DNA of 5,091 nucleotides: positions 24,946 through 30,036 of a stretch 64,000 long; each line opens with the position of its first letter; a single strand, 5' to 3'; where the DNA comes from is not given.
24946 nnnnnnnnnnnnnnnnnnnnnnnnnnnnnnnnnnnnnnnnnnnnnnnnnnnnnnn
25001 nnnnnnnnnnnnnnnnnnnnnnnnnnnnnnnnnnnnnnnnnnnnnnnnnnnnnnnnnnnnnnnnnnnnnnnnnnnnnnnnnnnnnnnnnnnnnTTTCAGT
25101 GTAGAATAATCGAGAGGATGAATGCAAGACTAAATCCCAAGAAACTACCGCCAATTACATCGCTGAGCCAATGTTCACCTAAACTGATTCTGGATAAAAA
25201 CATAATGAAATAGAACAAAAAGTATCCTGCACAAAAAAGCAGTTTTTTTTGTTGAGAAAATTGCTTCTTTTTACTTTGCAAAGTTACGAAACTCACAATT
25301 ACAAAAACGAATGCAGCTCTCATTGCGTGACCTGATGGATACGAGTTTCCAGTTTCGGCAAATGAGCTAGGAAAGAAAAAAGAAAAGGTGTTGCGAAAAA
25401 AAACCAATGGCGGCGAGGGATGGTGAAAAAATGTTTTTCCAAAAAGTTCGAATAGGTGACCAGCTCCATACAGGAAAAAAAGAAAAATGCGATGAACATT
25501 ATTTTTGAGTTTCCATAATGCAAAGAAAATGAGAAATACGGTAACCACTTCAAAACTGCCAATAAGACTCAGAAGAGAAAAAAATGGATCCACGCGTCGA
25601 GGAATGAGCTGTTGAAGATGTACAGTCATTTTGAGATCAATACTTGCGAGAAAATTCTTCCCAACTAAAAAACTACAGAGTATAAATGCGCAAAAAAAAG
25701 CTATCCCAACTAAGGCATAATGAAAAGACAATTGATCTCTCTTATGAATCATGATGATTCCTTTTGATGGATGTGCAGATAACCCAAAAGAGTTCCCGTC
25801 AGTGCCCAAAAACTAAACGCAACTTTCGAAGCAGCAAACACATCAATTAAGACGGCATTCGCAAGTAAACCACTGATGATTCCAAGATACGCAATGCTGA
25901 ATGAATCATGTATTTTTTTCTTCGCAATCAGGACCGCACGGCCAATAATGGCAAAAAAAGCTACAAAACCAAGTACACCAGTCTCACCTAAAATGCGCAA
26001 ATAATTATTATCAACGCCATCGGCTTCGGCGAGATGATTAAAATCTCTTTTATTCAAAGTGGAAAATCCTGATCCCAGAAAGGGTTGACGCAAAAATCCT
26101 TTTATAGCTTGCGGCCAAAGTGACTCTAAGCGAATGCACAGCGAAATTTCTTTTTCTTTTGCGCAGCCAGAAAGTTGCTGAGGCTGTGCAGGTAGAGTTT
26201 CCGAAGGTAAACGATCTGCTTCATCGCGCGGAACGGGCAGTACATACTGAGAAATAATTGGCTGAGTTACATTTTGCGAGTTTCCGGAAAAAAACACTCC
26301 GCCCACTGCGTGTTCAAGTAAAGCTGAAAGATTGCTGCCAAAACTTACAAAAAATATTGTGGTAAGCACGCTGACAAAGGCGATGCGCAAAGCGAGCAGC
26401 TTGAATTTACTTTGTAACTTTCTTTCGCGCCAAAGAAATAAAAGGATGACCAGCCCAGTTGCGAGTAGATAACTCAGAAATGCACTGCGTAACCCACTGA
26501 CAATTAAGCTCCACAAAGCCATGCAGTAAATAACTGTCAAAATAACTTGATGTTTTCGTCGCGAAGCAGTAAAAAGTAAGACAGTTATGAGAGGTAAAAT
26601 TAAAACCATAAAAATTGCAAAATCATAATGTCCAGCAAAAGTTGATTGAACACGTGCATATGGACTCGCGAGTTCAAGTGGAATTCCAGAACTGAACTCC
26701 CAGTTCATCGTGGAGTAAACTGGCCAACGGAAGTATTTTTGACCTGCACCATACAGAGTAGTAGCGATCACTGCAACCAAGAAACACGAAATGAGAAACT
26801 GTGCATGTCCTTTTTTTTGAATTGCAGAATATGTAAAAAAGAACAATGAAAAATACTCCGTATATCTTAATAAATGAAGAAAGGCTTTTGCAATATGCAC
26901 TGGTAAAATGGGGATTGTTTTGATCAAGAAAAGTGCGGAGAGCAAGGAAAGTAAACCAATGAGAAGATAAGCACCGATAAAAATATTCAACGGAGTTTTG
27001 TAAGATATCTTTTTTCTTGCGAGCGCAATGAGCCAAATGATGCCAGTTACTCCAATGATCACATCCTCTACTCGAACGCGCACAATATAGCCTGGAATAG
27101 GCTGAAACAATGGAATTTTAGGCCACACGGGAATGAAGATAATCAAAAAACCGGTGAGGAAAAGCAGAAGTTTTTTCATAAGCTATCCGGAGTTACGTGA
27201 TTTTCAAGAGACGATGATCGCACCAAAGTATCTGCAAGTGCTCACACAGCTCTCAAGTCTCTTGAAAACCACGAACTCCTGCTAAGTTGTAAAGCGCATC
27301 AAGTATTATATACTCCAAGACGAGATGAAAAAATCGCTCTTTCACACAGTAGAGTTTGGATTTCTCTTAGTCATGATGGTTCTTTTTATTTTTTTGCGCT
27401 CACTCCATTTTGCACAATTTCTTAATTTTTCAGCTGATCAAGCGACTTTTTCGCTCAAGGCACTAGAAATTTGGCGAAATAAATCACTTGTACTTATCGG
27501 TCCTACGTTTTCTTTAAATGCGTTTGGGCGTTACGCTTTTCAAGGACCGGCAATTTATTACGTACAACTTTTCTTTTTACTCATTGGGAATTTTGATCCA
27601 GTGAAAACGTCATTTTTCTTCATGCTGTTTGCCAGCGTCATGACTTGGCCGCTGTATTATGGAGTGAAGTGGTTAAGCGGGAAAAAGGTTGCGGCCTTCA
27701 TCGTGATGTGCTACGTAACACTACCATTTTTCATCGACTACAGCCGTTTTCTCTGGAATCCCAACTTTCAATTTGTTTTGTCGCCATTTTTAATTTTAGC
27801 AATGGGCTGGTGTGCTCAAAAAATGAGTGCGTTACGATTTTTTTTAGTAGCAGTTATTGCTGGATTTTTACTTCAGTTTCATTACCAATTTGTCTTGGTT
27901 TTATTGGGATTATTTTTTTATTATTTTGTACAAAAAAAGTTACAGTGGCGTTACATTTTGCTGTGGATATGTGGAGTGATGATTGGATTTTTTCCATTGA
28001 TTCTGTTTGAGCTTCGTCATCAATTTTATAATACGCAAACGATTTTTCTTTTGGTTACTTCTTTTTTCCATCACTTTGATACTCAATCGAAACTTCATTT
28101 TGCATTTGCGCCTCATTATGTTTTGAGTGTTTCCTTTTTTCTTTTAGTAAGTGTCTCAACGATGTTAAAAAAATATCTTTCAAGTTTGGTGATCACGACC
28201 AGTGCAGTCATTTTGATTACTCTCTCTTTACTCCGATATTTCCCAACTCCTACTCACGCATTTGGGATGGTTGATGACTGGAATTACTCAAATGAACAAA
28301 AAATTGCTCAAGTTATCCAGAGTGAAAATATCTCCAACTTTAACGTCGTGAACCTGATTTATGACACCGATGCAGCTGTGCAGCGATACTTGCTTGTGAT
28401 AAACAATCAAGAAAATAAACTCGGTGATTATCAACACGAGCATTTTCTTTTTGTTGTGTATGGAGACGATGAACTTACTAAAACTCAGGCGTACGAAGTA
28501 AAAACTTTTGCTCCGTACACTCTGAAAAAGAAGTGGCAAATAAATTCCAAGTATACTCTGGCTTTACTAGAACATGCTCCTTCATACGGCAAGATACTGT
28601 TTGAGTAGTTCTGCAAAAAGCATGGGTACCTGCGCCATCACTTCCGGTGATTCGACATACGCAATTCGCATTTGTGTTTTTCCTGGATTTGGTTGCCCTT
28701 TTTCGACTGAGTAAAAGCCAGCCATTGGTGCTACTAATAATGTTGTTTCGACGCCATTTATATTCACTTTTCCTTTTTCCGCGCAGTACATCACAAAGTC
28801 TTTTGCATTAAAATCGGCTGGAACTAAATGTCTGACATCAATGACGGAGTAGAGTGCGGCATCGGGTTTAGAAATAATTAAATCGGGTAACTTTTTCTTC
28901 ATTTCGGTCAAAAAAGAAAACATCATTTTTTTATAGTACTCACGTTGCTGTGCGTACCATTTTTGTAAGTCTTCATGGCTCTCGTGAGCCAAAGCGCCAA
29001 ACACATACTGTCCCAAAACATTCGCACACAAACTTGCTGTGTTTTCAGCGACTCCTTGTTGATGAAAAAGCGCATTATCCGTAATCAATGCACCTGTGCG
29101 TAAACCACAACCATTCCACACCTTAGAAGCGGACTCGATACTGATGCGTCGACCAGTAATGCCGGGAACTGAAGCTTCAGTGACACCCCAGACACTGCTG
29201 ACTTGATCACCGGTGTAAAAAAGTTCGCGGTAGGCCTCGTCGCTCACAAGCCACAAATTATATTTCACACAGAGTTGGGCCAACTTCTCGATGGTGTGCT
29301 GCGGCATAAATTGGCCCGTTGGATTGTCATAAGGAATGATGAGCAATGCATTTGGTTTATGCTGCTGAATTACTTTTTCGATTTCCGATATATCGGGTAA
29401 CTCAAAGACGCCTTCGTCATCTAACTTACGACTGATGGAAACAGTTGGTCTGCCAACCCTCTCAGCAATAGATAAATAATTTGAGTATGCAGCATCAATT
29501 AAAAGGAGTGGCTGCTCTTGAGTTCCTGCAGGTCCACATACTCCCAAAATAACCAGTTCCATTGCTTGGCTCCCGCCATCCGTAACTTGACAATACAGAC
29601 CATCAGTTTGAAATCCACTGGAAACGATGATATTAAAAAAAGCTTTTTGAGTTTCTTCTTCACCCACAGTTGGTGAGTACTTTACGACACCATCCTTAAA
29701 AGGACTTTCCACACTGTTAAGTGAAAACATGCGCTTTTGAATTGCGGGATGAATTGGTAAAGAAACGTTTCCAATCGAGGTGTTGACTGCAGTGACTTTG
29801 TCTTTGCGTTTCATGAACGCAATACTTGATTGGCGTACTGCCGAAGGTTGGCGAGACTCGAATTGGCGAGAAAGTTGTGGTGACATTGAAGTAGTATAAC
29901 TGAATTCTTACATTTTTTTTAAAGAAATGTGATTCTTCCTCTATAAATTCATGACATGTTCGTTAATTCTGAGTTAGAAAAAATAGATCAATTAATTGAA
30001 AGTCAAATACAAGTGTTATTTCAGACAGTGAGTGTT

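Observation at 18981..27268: Eight-kilobase minus-strand operon combining alpha-glucan metabolism with membrane glycoconjugate genes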

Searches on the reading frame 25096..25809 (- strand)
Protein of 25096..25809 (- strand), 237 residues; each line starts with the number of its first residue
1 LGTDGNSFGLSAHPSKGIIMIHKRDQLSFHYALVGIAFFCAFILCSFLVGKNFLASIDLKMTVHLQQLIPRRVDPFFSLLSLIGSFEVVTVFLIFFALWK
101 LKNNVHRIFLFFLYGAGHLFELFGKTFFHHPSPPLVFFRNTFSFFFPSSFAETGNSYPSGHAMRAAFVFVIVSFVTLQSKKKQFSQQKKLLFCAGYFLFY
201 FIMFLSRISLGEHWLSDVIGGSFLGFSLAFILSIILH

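Call 3: search_protein_families(library=pfam, proteins=[window:25096-25809:-], max_evalue=0.01)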
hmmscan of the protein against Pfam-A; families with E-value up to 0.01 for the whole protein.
window:25096-25809:- (237 aa): 2 families
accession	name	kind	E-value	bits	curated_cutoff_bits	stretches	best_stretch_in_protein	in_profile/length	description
PF01569.27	PAP2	-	5.4e-17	62.2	27.2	1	110-234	5-123/130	PAP2 superfamily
PF14378.12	PAP2_3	-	0.0035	17.6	27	1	147-226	117-185/190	PAP2 superfamily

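Call 4: search_protein_families(library=ncbifam, proteins=[window:25096-25809:-], max_evalue=0.01)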
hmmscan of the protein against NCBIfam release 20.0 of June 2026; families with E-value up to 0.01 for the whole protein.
window:25096-25809:- (237 aa): 2 families
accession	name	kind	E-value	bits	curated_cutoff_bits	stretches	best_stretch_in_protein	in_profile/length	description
NF007975.0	PRK10699.1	equivalog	1e-05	25.1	261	1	151-231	153-225/254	phosphatidylglycerophosphatase B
NF047884.1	UdeprDiPSep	equivalog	0.0032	17.4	250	0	152-231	115-182/188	undecaprenyl-diphosphatase SepP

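Call 95: search_solved_structures(query=window:25096-25752:-, max_evalue=0.1)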
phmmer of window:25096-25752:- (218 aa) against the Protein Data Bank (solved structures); distinct sequences matched with E-value up to 0.1: 4.
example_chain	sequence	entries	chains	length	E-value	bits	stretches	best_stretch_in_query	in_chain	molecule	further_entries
5jki_A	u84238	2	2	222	1.2e-07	34.9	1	131-213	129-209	Putative lipid phosphate phosphatase YodM | Phosphatidylglycerophosphatase B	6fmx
9j7v_A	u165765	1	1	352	0.00031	23.8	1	33-214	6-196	Glucose-6-phosphatase catalytic subunit 1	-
9jtl_A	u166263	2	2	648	0.00084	22.4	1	33-214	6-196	Glucose-6-phosphatase catalytic subunit 1,GS linker-HRV3C-GFP-twin strep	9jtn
9jto_A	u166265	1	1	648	0.0069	19.4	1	33-214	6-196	Glucose-6-phosphatase catalytic subunit 1,GSlinker-HRV3C-GFP-twin strep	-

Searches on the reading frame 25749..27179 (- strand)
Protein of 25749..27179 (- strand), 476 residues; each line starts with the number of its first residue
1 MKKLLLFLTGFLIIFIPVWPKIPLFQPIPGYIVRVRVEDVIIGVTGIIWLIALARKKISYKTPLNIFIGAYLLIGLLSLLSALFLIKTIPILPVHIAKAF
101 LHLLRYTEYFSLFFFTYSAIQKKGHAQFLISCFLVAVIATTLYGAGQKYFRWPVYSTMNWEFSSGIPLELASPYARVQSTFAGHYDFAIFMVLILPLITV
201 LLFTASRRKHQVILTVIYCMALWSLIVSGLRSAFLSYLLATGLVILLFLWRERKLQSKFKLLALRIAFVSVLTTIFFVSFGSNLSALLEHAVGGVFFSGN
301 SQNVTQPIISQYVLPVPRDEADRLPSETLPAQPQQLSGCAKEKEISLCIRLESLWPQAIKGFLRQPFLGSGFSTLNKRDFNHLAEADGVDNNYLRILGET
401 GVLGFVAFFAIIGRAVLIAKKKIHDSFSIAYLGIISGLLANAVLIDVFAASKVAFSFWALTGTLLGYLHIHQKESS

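Call 3: search_protein_families(library=pfam, proteins=[window:25749-27179:-], max_evalue=0.01)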
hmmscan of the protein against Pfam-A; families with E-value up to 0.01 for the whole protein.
window:25749-27179:- (476 aa): 1 family
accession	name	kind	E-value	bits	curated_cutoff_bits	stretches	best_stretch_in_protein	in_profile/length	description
PF04932.20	Wzy_C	-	4.2e-14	53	31.7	1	220-409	5-149/149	O-Antigen ligase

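Call 4: search_protein_families(library=ncbifam, proteins=[window:25749-27179:-], max_evalue=0.01)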
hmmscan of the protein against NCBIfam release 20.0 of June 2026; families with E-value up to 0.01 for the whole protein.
window:25749-27179:- (476 aa): 1 family
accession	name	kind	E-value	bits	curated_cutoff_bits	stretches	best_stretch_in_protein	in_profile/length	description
TIGR04370.1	glyco_rpt_poly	subfamily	0.0005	19.2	40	1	173-313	127-271/396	oligosaccharide repeat unit polymerase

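Call 31: find_related_loci(query=window:25749-27179:-, collection=metagenome_contigs, flank=10000)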
Query window:25749-27179:- (476 aa) in metagenome_contigs; peptide patterns used: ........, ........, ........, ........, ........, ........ (x = any residue, [..] = any of these).
200 stretches matched a pattern; 1 encode a relative of the query (tblastn E <= 1e-3); 1 distinct loci.
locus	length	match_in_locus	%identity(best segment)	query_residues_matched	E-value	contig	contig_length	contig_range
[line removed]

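Call 34: search_protein_families(library=pfam, proteins=[L037:1096-3183:+, L037:3282-3842:+], max_evalue=0.001)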
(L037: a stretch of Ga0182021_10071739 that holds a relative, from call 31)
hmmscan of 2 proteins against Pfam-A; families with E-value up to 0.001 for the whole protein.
L037:1096-3183:+ (695 aa): 6 families
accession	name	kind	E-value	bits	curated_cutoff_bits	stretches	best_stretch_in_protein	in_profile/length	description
PF00580.27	UvrD-helicase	-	2.5e-85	286.9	23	1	24-284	1-270/271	UvrD/REP helicase N-terminal domain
PF13361.12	UvrD_C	-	5.7e-66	223.7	25.6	2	290-429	1-141/350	UvrD-like helicase C-terminal domain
PF13245.12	AAA_19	-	5e-22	79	25.1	1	28-268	1-132/134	AAA domain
PF13538.12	UvrD_C_2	-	1.3e-10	41.4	27.4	1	524-581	3-51/52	UvrD-like helicase C-terminal domain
PF13604.12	AAA_30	-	7e-06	26.3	27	0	24-87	2-65/191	AAA domain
PF01443.25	Viral_helicase1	-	6.6e-05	23.3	21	0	525-582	179-227/228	Viral superfamily 1 RNA helicase core domain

L037:3282-3842:+ (186 aa): 1 family
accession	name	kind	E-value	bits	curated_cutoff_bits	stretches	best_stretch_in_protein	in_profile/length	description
PF05014.21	Nuc_deoxyrib_tr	-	5.3e-05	23.8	28.8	1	3-105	1-102/117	Nucleoside 2-deoxyribosyltransferase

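Call 94: search_solved_structures(query=window:25749-27179:-, max_evalue=1)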
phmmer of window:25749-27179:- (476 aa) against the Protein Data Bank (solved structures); distinct sequences matched with E-value up to 1: 1.
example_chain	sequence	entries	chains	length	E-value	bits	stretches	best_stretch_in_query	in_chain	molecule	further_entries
4tps_A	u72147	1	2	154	0.52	12.8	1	84-150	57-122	Sporulation inhibitor of replication protein SirA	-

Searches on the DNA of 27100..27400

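Call 40: search_rna_families(source=window, start=27100, end=27400, threshold=evalue, max_evalue=1)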
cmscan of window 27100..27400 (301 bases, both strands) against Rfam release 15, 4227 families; matches with E-value up to 1: 1.
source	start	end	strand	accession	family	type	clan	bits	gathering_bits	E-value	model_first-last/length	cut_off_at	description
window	27318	27395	+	RF00242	ctRNA_pT181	Gene; antisense;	-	23.1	56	0.68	1-94/94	no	ctRNA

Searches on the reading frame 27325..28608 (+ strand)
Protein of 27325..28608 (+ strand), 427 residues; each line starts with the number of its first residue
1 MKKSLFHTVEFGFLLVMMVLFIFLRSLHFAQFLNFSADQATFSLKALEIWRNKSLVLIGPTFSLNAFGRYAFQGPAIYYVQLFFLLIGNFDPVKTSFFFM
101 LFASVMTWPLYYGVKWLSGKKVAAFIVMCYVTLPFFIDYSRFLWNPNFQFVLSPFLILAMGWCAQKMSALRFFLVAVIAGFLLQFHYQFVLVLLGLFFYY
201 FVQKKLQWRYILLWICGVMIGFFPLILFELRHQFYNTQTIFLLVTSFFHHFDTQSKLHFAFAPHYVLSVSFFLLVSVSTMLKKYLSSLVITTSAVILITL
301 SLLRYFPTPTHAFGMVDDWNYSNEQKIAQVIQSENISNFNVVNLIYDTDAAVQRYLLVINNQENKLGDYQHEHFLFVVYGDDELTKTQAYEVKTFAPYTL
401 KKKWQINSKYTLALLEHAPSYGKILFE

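Call 3: search_protein_families(library=pfam, proteins=[window:27325-28608:+], max_evalue=0.01)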
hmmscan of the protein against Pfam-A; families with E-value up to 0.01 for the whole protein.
window:27325-28608:+ (427 aa): 1 family
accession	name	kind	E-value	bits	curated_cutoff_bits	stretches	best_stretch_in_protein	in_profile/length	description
PF13231.12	PMT_2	-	6e-06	27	26.1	1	75-225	4-157/160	Dolichyl-phosphate-mannose-protein mannosyltransferase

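Call 4: search_protein_families(library=ncbifam, proteins=[window:27325-28608:+], max_evalue=0.01)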
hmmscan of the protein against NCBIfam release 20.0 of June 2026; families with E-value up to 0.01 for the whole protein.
window:27325-28608:+ (427 aa): 0 families

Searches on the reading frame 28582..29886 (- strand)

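Call 3: search_protein_families(library=pfam, proteins=[window:28582-29886:-], max_evalue=0.01)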
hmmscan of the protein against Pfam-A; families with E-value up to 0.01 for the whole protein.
window:28582-29886:- (434 aa): 1 family
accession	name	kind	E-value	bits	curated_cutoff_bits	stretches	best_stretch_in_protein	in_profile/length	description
PF00155.27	Aminotran_1_2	-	2.4e-23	83.4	19.7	1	100-378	70-332/361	Aminotransferase class I and II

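Call 4: search_protein_families(library=ncbifam, proteins=[window:28582-29886:-], max_evalue=0.01)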
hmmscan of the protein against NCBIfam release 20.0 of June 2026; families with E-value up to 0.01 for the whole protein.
window:28582-29886:- (434 aa): 62 families (the best 25 are shown)
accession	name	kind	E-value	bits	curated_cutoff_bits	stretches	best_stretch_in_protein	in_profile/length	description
NF005744.0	PRK07568.1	subfamily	1.1e-52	179.3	389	1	5-432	3-394/398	pyridoxal phosphate-dependent aminotransferase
NF041364.1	GntC_guanitoxin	equivalog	2e-26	92.8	415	1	64-371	27-316/356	guanitoxin biosynthesis PLP-dependent (S)-gamma-hydroxy-L-arginine cyclodehydratase GntC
NF041091.1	asp_aminotase_Arch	equivalog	2.6e-21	75.9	550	1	63-366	53-331/376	aspartate aminotransferase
NF005732.0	PRK07550.1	equivalog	4.3e-21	75.4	366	1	44-331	42-311/389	aminotransferase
TIGR01265.1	tyr_nico_aTase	subfamily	1.1e-19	70.7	292.45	1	67-359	66-347/403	tyrosine/nicotianamine family aminotransferase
NF005855.0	PRK07777.1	equivalog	3.3e-19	69.5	553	1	60-371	51-344/391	pyridoxal phosphate-dependent aminotransferase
NF005816.0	PRK07682.1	equivalog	5.7e-19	68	620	1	100-352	94-326/390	aminotransferase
NF005334.0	PRK06855.1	equivalog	5.8e-19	68.3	443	1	131-351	126-343/434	pyridoxal phosphate-dependent aminotransferase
NF052290.2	MocR_like_YczR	exception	9.5e-19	67.4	487.4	1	87-343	154-392/458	MocR-like transcription factor YczR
TIGR01264.1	tyr_amTase_E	equivalog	3.5e-18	65.6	474.25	1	57-353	59-341/403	tyrosine transaminase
TIGR04350.1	C_S_lyase_PatB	subfamily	1.6e-17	63.5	340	1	123-367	106-341/384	PatB family C-S lyase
NF004770.0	PRK06108.1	subfamily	2.4e-17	62.8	422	1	65-353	64-337/396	pyridoxal phosphate-dependent aminotransferase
NF004975.0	PRK06348.1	equivalog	1.8e-16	60.1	549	1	34-371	32-342/384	pyridoxal phosphate-dependent aminotransferase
NF006230.0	PRK08363.1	equivalog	1.4e-15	57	534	1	63-370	59-350/398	alanine aminotransferase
NF005588.0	PRK07309.1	equivalog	8.1e-15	54.6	576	1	102-375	97-349/391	pyridoxal phosphate-dependent aminotransferase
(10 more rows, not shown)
